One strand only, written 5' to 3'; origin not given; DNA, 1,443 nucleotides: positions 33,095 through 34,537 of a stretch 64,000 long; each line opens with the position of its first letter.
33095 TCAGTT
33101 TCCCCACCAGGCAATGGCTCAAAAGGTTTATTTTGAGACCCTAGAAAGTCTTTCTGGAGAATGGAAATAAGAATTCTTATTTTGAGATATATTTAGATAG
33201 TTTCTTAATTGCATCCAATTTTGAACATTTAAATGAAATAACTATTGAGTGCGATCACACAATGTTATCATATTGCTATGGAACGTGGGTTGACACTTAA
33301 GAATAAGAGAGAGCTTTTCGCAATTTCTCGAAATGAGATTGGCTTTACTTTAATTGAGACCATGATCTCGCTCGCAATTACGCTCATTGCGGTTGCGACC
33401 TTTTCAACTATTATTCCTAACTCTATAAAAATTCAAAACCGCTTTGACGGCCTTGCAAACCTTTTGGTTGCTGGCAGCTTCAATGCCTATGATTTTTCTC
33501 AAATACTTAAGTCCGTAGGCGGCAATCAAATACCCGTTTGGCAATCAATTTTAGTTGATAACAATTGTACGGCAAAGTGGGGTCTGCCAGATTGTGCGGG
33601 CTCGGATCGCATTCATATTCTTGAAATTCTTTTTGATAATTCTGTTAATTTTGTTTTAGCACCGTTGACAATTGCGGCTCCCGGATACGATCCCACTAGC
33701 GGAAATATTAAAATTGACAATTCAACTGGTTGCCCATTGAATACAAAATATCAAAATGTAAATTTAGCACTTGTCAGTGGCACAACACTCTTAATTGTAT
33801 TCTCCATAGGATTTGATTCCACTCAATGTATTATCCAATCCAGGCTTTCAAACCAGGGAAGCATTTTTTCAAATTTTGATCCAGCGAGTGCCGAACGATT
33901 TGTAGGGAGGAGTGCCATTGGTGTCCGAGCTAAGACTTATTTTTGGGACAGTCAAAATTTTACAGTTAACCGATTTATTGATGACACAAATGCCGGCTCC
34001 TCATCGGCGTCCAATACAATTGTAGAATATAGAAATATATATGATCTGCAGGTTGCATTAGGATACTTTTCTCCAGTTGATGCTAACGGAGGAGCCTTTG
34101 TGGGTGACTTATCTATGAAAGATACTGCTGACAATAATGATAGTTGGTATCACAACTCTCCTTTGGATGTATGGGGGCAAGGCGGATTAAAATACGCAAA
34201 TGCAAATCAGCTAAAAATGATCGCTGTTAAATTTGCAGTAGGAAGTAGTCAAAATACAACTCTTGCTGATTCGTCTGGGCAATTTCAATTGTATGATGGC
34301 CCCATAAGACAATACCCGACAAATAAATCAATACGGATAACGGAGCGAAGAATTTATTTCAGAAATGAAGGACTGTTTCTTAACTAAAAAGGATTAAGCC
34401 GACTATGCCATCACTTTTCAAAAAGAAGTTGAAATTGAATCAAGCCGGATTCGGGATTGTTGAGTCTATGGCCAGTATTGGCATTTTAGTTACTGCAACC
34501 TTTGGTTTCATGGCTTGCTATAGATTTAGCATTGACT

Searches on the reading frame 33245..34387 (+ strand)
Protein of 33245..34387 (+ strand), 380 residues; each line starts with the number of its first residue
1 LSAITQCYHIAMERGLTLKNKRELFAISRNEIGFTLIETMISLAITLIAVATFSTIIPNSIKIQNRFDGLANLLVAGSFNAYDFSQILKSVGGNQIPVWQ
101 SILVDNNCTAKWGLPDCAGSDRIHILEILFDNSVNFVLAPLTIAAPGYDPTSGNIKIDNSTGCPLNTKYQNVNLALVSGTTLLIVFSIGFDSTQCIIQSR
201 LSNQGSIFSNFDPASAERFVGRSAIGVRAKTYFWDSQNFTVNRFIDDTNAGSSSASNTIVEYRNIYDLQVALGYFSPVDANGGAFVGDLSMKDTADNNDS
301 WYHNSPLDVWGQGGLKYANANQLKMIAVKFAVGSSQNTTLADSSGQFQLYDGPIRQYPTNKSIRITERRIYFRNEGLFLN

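Call 43: search_protein_families(library=pfam, proteins=[window:33245-34387:+], max_evalue=0.001)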
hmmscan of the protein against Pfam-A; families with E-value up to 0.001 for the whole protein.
window:33245-34387:+ (380 aa): 1 family
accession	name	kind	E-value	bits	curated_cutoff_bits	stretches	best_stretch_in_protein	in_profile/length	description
PF07963.17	N_methyl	-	2.2e-05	24.3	21.2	1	29-51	2-24/27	Prokaryotic N-terminal methylation motif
